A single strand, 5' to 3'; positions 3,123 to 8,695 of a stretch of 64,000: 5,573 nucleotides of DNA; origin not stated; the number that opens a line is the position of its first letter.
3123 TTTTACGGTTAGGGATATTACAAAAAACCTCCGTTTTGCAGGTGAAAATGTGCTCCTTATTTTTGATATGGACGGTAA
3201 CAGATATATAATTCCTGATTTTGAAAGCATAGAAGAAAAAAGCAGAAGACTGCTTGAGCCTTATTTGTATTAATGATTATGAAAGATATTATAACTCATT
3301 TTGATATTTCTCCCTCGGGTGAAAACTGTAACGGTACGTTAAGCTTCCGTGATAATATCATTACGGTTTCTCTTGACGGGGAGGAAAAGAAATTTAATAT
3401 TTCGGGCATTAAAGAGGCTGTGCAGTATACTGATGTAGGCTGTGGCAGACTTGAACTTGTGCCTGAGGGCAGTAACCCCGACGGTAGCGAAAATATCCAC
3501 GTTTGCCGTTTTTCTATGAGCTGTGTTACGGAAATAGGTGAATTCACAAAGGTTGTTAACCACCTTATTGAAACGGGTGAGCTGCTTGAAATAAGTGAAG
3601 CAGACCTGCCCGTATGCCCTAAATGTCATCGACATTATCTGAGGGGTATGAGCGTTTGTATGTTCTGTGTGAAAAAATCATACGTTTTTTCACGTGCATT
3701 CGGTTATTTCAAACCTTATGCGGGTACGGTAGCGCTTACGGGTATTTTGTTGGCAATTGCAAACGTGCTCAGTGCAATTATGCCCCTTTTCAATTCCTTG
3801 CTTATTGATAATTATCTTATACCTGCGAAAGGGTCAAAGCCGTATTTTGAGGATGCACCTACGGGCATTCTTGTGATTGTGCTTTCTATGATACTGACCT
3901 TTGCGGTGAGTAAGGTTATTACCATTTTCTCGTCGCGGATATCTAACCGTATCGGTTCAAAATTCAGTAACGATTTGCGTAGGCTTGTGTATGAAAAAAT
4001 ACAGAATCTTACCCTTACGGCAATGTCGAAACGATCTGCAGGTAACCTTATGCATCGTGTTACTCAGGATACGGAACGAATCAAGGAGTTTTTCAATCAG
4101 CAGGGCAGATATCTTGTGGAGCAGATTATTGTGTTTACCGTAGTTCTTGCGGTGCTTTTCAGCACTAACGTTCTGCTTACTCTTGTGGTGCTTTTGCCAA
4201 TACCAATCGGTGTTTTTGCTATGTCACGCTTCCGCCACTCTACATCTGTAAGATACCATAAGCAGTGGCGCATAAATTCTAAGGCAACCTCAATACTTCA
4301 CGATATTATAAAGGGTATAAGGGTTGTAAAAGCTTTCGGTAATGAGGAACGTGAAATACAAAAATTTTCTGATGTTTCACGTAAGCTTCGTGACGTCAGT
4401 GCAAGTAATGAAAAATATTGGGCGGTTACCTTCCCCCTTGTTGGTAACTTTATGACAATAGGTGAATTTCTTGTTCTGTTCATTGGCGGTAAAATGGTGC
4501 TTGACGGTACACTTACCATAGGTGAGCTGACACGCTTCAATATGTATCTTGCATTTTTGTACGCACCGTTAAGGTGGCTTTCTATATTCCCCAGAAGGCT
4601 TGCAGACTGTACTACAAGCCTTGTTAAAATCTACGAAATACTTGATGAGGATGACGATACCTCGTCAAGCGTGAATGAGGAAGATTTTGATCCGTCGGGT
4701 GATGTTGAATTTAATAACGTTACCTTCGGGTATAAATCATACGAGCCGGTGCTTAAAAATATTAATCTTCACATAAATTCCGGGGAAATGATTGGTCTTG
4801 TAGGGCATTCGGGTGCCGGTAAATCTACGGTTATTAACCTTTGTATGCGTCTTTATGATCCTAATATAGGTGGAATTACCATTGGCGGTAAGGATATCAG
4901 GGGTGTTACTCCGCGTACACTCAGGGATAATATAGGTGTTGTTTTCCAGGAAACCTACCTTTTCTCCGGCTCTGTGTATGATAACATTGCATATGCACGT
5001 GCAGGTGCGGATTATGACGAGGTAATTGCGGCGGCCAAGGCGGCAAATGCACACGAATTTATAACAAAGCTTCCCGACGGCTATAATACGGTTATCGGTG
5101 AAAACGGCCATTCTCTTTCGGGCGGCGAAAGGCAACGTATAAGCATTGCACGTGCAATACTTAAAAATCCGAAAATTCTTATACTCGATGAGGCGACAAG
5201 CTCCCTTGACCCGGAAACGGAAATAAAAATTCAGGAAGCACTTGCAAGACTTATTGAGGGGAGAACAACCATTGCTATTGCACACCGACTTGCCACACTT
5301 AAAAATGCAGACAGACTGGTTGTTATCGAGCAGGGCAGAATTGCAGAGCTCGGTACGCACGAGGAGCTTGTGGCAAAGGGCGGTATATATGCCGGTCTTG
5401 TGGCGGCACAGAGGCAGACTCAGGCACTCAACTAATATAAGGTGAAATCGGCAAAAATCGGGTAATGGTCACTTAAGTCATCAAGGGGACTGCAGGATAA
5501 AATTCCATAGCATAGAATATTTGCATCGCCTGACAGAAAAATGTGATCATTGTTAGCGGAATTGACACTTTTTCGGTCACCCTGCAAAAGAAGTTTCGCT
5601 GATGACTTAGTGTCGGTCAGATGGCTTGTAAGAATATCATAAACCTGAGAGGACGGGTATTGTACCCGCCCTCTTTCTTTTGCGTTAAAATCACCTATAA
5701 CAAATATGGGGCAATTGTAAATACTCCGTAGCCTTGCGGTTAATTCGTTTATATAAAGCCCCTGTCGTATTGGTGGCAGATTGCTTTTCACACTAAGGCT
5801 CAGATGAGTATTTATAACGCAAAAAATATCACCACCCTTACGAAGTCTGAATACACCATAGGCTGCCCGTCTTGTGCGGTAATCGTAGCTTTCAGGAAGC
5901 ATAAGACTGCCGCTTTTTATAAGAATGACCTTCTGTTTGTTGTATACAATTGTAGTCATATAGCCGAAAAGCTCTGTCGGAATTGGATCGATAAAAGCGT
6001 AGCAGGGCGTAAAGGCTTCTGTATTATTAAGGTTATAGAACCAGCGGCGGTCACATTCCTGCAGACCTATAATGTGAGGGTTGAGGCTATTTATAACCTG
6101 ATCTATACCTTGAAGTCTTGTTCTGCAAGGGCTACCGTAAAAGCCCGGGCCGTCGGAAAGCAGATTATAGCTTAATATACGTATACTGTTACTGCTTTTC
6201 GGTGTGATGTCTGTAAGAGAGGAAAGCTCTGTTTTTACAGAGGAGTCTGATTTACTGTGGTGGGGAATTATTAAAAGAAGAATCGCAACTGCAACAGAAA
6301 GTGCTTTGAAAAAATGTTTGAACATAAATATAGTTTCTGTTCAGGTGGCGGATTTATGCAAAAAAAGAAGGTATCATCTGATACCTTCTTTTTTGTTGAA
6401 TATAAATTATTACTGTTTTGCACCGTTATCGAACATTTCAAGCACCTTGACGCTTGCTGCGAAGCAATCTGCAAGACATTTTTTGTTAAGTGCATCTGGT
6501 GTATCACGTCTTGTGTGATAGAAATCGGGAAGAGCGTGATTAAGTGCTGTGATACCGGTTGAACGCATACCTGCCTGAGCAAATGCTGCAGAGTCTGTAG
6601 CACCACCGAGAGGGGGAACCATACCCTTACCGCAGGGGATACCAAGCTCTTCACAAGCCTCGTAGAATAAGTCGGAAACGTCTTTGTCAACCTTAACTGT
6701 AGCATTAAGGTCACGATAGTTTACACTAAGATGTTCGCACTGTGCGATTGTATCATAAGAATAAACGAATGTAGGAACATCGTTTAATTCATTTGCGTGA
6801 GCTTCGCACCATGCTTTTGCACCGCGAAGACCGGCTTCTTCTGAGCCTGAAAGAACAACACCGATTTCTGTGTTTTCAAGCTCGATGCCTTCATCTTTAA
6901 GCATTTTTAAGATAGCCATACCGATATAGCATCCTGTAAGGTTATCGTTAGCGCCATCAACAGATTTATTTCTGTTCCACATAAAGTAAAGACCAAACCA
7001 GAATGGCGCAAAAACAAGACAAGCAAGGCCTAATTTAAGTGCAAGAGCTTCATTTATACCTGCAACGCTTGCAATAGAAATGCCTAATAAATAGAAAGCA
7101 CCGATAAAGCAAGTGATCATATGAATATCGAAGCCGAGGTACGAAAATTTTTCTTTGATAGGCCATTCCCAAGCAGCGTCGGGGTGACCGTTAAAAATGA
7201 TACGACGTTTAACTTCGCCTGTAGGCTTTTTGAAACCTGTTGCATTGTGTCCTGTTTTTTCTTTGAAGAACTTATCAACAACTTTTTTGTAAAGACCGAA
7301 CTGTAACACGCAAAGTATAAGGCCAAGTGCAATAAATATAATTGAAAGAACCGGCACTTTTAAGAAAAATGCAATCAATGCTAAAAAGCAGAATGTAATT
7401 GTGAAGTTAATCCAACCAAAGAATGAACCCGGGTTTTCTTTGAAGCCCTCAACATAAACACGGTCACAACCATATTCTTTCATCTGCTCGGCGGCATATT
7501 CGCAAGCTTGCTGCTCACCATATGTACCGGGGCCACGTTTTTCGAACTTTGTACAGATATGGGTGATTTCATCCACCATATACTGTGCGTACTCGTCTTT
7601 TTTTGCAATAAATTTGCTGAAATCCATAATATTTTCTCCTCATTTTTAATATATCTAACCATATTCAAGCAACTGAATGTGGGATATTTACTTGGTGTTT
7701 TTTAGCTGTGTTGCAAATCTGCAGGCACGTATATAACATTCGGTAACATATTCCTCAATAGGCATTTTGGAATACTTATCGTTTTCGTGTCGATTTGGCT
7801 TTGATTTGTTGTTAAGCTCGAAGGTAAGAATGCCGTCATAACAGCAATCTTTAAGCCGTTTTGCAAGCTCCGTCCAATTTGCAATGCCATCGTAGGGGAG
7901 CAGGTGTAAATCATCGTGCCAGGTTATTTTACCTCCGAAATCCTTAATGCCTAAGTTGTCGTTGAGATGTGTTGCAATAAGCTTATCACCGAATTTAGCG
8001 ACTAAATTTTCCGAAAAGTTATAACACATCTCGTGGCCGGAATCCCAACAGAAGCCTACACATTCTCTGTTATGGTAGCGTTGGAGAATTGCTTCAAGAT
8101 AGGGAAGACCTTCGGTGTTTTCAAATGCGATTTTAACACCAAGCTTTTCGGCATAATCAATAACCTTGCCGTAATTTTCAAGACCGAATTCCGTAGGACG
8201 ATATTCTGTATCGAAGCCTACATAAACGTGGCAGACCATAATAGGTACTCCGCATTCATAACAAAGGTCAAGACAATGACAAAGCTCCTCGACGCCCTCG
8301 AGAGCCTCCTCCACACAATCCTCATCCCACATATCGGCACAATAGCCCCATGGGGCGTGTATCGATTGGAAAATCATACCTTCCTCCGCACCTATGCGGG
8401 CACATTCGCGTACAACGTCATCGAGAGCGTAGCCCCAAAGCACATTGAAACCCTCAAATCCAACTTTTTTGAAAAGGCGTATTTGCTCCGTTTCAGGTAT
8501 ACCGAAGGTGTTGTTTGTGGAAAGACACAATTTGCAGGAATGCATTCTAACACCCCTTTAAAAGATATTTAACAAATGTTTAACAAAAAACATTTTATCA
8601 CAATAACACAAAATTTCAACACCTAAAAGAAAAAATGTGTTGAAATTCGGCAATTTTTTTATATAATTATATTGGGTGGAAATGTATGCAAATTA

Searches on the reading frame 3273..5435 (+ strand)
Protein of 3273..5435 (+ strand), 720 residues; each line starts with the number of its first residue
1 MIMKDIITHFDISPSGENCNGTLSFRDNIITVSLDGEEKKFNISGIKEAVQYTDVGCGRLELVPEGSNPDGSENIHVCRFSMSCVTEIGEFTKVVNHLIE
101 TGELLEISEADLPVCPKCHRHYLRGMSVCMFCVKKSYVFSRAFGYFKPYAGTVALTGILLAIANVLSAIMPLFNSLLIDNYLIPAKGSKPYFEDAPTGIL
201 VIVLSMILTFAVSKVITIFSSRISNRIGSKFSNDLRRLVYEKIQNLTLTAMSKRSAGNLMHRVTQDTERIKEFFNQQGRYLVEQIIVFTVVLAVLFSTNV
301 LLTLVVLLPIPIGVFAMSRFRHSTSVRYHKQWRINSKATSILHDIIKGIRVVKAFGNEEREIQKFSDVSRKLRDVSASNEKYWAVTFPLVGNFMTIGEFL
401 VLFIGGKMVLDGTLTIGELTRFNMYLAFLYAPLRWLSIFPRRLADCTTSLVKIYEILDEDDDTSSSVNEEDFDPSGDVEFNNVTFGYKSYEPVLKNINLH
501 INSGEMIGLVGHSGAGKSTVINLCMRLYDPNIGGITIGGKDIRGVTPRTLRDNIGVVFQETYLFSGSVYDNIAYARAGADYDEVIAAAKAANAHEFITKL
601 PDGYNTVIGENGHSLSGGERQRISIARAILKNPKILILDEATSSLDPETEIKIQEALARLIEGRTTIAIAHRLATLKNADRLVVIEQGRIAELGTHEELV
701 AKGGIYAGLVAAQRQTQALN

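Call 69: search_protein_families(library=pfam, max_evalue=0.001, proteins=[window:3273-5435:+])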
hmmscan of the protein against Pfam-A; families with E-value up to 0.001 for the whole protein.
window:3273-5435:+ (720 aa): 3 families
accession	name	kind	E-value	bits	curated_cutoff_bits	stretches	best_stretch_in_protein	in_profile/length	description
PF00664.28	ABC_membrane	-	3.5e-44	152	28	1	155-433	3-274/274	ABC transporter transmembrane region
PF00005.33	ABC_tran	-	1.5e-35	123.2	25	1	494-643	1-137/137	ABC transporter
PF02463.25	SMC_N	-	3e-05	24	40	1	478-687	111-213/220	RecF/RecN/SMC N terminal domain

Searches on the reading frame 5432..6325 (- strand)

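Call 69: search_protein_families(library=pfam, max_evalue=0.001, proteins=[window:5432-6325:-])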
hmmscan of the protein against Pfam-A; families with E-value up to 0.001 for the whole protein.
window:5432-6325:- (297 aa): 1 family
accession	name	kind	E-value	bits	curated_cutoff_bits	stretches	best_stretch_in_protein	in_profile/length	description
PF03372.29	Exo_endo_phos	-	2e-10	41.2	24.5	1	51-287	1-225/225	Endonuclease/Exonuclease/phosphatase family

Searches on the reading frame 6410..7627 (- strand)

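Call 68: search_protein_families(library=pfam, max_evalue=0.001, proteins=[window:6410-7627:-])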
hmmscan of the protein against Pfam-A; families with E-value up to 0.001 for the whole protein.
window:6410-7627:- (405 aa): 3 families
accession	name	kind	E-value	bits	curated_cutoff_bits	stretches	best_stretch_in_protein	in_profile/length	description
PF04389.22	Peptidase_M28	-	1.5e-14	54.7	21.3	1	224-392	28-189/193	Peptidase family M28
PF05343.19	Peptidase_M42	-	3.3e-06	26.8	23.2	1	225-361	131-269/292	M42 glutamyl aminopeptidase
PF01546.33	Peptidase_M20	-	4.4e-06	27.2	24.6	1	225-355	32-169/206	Peptidase family M20/M25/M40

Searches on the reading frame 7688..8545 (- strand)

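Call 68: search_protein_families(library=pfam, max_evalue=0.001, proteins=[window:7688-8545:-])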
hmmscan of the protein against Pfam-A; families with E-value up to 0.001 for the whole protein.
window:7688-8545:- (285 aa): 1 family
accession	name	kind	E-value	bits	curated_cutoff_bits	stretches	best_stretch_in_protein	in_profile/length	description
PF01261.30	AP_endonuc_2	-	1.4e-23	84.3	31.1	1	23-253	2-234/249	Xylose isomerase-like TIM barrel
